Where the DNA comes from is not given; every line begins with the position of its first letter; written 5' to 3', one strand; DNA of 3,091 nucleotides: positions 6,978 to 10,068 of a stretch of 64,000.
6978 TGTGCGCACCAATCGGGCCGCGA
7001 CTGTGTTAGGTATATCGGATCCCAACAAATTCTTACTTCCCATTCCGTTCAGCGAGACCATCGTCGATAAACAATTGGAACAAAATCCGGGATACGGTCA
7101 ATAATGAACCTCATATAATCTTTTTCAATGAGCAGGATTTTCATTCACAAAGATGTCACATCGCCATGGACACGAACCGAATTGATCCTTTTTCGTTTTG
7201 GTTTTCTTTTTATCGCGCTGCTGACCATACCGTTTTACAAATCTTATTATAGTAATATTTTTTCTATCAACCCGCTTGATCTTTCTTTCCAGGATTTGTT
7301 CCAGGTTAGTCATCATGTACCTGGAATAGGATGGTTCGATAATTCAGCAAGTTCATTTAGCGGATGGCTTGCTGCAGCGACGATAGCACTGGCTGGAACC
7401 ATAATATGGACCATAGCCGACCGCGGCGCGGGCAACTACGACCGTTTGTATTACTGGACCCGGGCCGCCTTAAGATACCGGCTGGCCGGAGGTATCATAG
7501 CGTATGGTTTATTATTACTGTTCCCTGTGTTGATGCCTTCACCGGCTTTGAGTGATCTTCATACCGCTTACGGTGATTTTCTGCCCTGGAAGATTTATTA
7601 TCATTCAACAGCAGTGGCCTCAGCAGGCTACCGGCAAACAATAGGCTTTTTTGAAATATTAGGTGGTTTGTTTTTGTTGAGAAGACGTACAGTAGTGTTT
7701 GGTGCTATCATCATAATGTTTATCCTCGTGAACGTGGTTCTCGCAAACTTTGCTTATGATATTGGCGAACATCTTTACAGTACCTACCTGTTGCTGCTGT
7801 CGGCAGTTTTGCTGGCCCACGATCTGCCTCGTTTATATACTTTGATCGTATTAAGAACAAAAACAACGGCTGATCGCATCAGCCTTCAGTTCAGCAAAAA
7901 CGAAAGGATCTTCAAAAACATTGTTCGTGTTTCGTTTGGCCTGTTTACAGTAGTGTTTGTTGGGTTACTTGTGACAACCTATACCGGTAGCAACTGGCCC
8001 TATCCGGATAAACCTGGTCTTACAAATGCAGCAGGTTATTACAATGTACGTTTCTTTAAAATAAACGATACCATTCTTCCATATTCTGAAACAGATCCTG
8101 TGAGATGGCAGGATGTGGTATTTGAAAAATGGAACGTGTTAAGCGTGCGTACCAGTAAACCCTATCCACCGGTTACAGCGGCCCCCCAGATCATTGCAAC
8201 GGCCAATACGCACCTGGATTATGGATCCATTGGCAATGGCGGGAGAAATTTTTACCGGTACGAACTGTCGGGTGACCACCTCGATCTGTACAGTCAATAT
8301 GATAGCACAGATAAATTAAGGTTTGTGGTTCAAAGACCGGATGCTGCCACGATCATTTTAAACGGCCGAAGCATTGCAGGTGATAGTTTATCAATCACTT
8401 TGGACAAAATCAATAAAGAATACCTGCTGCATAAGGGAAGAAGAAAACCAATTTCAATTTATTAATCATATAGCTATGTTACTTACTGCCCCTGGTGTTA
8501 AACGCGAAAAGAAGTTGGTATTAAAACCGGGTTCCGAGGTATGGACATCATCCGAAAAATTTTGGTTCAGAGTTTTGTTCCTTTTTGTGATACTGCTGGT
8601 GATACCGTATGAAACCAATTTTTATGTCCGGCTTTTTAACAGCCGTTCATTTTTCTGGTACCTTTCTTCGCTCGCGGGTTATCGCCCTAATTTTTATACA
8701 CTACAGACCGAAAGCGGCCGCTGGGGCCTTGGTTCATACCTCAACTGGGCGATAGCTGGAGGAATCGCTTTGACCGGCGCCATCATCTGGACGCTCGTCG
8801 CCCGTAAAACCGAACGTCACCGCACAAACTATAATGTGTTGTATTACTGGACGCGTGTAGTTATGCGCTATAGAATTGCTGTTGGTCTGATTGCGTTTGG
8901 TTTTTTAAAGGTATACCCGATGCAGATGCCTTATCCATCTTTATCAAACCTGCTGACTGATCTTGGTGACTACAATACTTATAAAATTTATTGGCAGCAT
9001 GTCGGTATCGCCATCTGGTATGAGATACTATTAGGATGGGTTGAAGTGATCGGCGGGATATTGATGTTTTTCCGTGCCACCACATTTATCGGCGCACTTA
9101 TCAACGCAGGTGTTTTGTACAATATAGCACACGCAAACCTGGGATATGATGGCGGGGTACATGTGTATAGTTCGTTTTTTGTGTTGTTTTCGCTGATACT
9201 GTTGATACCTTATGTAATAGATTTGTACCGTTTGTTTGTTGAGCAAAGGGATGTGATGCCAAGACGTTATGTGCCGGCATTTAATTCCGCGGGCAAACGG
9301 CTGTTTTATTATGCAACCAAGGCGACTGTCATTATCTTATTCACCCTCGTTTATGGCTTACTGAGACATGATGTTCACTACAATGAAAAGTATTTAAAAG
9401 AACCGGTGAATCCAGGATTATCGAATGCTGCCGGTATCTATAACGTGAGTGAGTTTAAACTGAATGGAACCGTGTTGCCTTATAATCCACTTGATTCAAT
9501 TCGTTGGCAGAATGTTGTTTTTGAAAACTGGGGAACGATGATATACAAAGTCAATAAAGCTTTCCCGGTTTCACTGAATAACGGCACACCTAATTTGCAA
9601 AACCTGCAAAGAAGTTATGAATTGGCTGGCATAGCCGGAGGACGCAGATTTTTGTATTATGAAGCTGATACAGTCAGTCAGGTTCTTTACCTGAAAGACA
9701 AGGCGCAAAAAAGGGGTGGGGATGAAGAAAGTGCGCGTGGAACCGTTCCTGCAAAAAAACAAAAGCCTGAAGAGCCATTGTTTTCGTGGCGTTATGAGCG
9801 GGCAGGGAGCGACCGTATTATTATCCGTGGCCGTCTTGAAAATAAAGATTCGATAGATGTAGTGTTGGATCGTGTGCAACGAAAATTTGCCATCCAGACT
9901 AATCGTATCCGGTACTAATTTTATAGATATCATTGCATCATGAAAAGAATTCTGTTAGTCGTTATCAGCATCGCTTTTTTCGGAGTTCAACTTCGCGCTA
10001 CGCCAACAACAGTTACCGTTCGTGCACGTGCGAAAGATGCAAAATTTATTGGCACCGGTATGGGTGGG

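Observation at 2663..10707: SusC/SusD operon with no glycoside hydrolase, coupled to two 7-TM DoxX/HTTM-like proteins and a secreted beta-sandwich protein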

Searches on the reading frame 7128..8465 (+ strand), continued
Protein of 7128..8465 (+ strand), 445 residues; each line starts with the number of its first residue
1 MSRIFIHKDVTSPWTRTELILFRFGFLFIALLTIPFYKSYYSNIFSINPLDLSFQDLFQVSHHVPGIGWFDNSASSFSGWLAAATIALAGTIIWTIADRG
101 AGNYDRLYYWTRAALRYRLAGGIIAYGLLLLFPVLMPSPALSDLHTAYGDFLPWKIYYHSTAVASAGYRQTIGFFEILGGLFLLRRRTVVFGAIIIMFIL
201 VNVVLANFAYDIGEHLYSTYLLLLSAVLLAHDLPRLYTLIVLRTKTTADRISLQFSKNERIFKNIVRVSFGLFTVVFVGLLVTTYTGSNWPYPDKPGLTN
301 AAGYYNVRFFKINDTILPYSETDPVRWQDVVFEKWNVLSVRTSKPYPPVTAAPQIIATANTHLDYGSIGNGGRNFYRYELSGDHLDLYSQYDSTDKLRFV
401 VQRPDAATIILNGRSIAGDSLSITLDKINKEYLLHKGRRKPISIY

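Call 64: search_protein_families(library=ncbifam, proteins=[L002:13561-15003:+, L050:13648-14871:+, L035:15330-16586:+, L001:16272-16874:+, L001:16874-18505:+, L001:12909-13940:+], max_evalue=0.00001)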
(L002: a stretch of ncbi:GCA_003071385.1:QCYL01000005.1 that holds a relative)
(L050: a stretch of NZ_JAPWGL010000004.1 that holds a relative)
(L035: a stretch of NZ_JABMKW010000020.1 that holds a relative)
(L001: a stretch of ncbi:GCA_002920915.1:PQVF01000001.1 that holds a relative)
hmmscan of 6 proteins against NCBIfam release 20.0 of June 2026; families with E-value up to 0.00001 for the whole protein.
L002:13561-15003:+ (480 aa): 2 families
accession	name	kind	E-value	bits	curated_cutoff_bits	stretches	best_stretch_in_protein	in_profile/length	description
TIGR03413.1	GSH_gloB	equivalog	1e-12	48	200.8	1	54-176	17-135/248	hydroxyacylglutathione hydrolase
NF012229.1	bla_class_B_core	domain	5.2e-06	26.7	100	0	52-154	20-138/139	metallo-beta-lactamase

L050:13648-14871:+ (407 aa): 3 families
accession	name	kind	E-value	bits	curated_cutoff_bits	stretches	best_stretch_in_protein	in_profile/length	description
TIGR04555.1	sulfite_DH_soxC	equivalog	1.3e-137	459.1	420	1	60-399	53-405/408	sulfite dehydrogenase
NF052245.1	SorA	equivalog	6.2e-37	127.3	600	1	82-393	67-394/396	SorA family sulfite dehydrogenase catalytic subunit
NF052247.1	SorT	equivalog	5.7e-34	117.5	570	1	83-386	62-376/387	SorT family sulfite dehydrogenase catalytic subunit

L035:15330-16586:+ (418 aa): 1 family
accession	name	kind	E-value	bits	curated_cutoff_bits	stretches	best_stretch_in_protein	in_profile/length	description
TIGR00698.1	TIGR00698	subfamily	2.4e-24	86.2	232.6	1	90-414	10-329/335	YeiH family putative sulfate export transporter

L001:16272-16874:+ (200 aa): 0 families

L001:16874-18505:+ (543 aa): 11 families
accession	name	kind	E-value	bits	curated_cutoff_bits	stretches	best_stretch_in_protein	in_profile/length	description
NF006444.0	PRK08762.1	equivalog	1.4e-38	132.5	449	3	131-246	7-119/387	molybdopterin-synthase adenylyltransferase MoeB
NF045521.1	rhoda_near_glyco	subfamily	3.8e-18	65.7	145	0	5-124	7-122/144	rhodanese homology domain-containing protein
NF041203.1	rhodanese_LYCAU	equivalog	4.6e-17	61.9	115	1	8-113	13-119/126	rhodanese-related (seleno)protein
NF001195.0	PRK00162.1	equivalog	4.3e-15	55.9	102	1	26-113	14-99/108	thiosulfate sulfurtransferase GlpE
NF005902.0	PRK07878.1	equivalog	4.9e-14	52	647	0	140-235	288-382/392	adenylyltransferase/sulfurtransferase MoeZ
NF008557.0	PRK11493.1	equivalog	1.8e-12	46.9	250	0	70-117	85-133/281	3-mercaptopyruvate sulfurtransferase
NF005646.0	PRK07411.1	equivalog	4.2e-10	39.3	633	0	133-234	276-379/390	molybdopterin-synthase adenylyltransferase MoeB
NF008750.0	PRK11784.1-2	equivalog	2.5e-08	33.4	241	0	290-316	13-39/346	tRNA 2-selenouridine(34) synthase MnmH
NF007627.0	PRK10287.1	equivalog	7.1e-08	32.6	102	0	292-358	20-86/104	thiosulfate sulfurtransferase PspE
NF008752.0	PRK11784.1-4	equivalog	1.1e-07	31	266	0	281-316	7-42/357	tRNA 2-selenouridine(34) synthase MnmH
TIGR02981.1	phageshock_pspE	exception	1.2e-07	31.9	126.3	0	292-358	18-84/101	thiosulfate sulfurtransferase PspE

L001:12909-13940:+ (343 aa): 8 families
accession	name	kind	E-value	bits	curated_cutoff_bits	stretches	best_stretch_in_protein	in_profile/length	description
NF002854.0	PRK03147.1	subfamily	1.4e-25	90.2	170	1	196-339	31-169/176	thiol-disulfide oxidoreductase ResA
NF047696.1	ThlDiSintTplARhiz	equivalog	9.9e-16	58.2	230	1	200-323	70-195/219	thiol:disulfide interchange protein TlpA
NF041054.1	WAxxUGC_long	equivalog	1.9e-10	40.6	300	1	205-322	82-195/354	ResA-like WAxxUGC motif-containing protein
NF041202.1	StoA_CxxC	exception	2.7e-10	40.3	210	1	206-322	32-145/163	endospore biogenesis thiol-disulfide oxidoreductase StoA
TIGR00385.1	dsbE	subfamily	5e-10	39.2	123.15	1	200-339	33-167/173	DsbE family thiol:disulfide interchange protein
TIGR02661.1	MauD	equivalog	3.7e-06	26.5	188.6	1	201-330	46-168/189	methylamine dehydrogenase accessory protein MauD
NF006960.0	PRK09437.1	equivalog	6.5e-06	26.1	140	0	199-292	2-94/156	thioredoxin-dependent thiol peroxidase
NF011941.0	PRK15412.1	equivalog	8.9e-06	25.4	359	0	229-332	69-165/185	thiol:disulfide interchange protein DsbE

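Call 66: list_cluster_members(proteins=[P0001, P0121, P0066, P0241])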
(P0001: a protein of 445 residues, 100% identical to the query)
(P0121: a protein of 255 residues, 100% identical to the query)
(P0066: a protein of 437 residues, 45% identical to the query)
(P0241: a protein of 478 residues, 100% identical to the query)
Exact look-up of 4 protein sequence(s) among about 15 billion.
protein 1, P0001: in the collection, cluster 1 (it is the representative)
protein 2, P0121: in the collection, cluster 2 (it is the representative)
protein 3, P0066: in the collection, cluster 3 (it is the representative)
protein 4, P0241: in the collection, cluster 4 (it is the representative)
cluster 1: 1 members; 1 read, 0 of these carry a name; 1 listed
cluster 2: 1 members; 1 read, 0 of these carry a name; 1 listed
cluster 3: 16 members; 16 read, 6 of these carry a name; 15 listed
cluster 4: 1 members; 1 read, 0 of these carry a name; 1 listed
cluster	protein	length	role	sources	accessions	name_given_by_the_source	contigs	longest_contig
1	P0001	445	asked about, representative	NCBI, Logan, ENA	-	-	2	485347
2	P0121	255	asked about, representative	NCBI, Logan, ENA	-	-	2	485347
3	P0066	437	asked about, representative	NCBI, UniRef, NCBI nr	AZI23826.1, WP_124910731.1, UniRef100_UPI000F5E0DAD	beta-carotene 15,15'-monooxygenase [Pedobacter sp. G11] | beta-carotene 15,15'-monooxygenase n=1 Tax=Pedobacter sp. G11 TaxID=2482728 ...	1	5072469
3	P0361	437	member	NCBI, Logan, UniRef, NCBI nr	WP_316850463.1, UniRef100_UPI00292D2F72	beta-carotene 15,15'-monooxygenase [Pedobacter agri] | beta-carotene 15,15'-monooxygenase n=1 Tax=Pedobacter agri TaxID=454586 ...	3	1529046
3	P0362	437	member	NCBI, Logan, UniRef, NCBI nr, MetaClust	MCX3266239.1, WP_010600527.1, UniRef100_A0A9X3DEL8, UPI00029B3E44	hypothetical protein [Pedobacter agri] | Beta-carotene 15,15'-monooxygenase n=1 Tax=Pedobacter agri TaxID=454586 ... | status=active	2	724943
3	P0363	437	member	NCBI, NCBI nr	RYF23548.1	MAG: beta-carotene 15,15'-monooxygenase [Flavobacteriales bacterium]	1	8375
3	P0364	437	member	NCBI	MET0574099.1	MAG: beta-carotene 15,15'-monooxygenase [Pedobacter agri]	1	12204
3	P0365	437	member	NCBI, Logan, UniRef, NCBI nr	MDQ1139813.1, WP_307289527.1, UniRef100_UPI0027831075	beta-carotene 15,15'-monooxygenase [Pedobacter agri] | beta-carotene 15,15'-monooxygenase n=1 Tax=Pedobacter agri TaxID=454586 ...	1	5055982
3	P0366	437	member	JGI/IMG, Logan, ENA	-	-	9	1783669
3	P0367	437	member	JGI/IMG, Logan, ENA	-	-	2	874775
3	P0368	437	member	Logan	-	-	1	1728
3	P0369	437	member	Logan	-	-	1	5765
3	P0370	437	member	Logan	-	-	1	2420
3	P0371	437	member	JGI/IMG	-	-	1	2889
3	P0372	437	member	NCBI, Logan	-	-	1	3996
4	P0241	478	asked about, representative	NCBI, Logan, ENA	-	-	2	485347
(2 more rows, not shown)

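Call 67: find_encoding_contigs(protein=P0001, flank=7000, max_places=1)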
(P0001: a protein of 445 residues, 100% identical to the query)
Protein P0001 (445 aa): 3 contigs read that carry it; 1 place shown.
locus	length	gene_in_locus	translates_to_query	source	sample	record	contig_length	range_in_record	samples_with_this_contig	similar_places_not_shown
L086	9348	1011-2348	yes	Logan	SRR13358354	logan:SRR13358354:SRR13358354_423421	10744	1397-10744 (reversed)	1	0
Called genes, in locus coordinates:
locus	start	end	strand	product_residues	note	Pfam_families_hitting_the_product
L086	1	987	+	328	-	?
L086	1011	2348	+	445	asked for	-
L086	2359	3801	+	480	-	-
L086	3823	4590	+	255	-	-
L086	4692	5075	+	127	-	PF00581:Rhodanese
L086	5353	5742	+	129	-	PF01810:LysE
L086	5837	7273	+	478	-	PF00890:FAD_binding_2 (weak), PF01266:DAO, PF01494:FAD_binding_3 (faint), PF01946:Thi4 (weak), PF12831:FAD_oxidored (weak), PF13450:NAD_binding_8, PF01593:Amino_oxidase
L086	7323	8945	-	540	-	PF07969:Amidohydro_3, PF01979:Amidohydro_1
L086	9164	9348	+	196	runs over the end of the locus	PF07638:Sigma70_ECF (weak), PF04542:Sigma70_r2, PF08281:Sigma70_r4_2, PF04545:Sigma70_r4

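Call 69: search_solved_structures(query=L002:13561-15003:+, max_evalue=0.00001, show_alignments=1)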
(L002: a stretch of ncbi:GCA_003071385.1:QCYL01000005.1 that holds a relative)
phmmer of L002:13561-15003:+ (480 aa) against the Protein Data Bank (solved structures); distinct sequences matched with E-value up to 0.00001: 10.
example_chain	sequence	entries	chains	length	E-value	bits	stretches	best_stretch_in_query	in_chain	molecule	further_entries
3tp9_A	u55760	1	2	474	1.4e-56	195.3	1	34-460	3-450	BETA-LACTAMASE and RHODANESE DOMAIN PROTEIN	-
3r2u_A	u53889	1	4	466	4e-45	157.5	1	25-457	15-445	Metallo-beta-lactamase family protein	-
5ve3_B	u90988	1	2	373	5.5e-12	48.3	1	72-218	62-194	BpPRF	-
9rhq_A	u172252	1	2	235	2.7e-11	46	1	59-201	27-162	Metallo-beta-lactamase family protein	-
5ve4_A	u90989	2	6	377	1.4e-10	43.6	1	72-218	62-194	BpPRF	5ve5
4chl_A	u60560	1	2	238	8.1e-09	37.8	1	57-248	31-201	PERSULFIDE DIOXYGENASE ETHE1, MITOCHONDRIAL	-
8zbd_A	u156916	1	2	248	1.1e-07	34.1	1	83-198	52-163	MBL fold metallo-hydrolase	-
4ysb_A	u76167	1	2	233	2.2e-07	33.1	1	54-244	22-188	Metallo-beta-lactamase family protein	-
3icr_A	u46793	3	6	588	3.2e-06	29.2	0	397-455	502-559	Coenzyme A-Disulfide Reductase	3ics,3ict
2gcu_A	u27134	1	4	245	6.7e-06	28.2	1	80-291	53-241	Putative hydroxyacylglutathione hydrolase 3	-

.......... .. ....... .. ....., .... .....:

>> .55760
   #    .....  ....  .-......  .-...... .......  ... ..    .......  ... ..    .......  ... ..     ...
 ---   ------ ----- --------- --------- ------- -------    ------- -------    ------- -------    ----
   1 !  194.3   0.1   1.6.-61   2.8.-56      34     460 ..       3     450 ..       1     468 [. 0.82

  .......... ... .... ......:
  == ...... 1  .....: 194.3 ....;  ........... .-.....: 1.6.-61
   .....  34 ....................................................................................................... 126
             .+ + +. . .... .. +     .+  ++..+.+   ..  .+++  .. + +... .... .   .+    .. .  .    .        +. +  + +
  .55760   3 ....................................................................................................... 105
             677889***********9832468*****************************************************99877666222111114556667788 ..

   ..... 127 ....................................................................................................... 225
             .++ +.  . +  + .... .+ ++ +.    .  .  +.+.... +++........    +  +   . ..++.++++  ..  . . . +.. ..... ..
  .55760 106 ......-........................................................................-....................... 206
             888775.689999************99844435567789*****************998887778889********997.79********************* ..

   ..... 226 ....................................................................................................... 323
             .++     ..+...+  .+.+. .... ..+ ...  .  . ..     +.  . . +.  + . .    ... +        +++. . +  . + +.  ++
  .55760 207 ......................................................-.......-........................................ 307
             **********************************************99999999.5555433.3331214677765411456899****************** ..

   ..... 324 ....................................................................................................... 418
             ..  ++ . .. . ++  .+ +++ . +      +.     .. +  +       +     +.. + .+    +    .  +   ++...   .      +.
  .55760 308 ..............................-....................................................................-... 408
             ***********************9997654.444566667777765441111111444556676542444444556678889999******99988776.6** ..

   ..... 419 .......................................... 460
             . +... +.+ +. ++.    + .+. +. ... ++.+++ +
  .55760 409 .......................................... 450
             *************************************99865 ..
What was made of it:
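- Closest known: Heterotrophic sulfide/persulfide oxidation modules. Same: Relatives encode a multidomain MBL+rhodanese protein whose best PDB matches are 3tp9 and 3r2u (depositor names: 'beta-lactamase and rhodanese domain protein', 'metallo-beta-lactamase family protein'), BpPRF and ETHE1 (call 69).
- MBL+rhodanese proteins match best to 3tp9, 3r2u, BpPRF and ETHE1 (call 69).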

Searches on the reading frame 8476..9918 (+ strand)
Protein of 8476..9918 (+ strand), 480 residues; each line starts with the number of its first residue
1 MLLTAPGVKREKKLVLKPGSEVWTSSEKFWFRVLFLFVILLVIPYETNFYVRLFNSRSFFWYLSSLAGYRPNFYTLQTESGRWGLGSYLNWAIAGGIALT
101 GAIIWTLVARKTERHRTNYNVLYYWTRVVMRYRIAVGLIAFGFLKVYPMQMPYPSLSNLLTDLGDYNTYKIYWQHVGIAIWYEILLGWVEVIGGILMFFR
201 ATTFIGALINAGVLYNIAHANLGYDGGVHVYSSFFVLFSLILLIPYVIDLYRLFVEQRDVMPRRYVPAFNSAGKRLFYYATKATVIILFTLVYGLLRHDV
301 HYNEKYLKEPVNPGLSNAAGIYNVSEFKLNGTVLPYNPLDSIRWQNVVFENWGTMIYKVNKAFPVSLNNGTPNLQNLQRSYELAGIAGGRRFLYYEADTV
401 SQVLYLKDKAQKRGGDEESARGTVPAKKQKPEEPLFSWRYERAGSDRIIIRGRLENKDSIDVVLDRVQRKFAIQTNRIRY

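Call 3: search_protein_families(library=pfam, proteins=[window:8476-9918:+], max_evalue=0.01)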
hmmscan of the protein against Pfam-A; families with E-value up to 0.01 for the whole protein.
window:8476-9918:+ (480 aa): 0 families

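Call 4: search_protein_families(library=ncbifam, proteins=[window:8476-9918:+], max_evalue=0.01)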
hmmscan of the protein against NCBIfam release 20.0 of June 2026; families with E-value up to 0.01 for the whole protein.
window:8476-9918:+ (480 aa): 0 families

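Call 8: search_protein_families(library=pfam, proteins=[window:8476-9918:+], max_evalue=10)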
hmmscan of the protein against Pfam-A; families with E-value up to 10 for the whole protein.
window:8476-9918:+ (480 aa): 1 family
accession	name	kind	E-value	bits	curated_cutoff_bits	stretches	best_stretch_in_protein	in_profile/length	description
PF07291.16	MauE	-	3.6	8.3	27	1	129-214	7-80/128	Methylamine utilisation protein MauE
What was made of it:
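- On DoxX / HTTM membrane-protein clan: The window's proteins give only MauE at E 3.6 (call 8).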
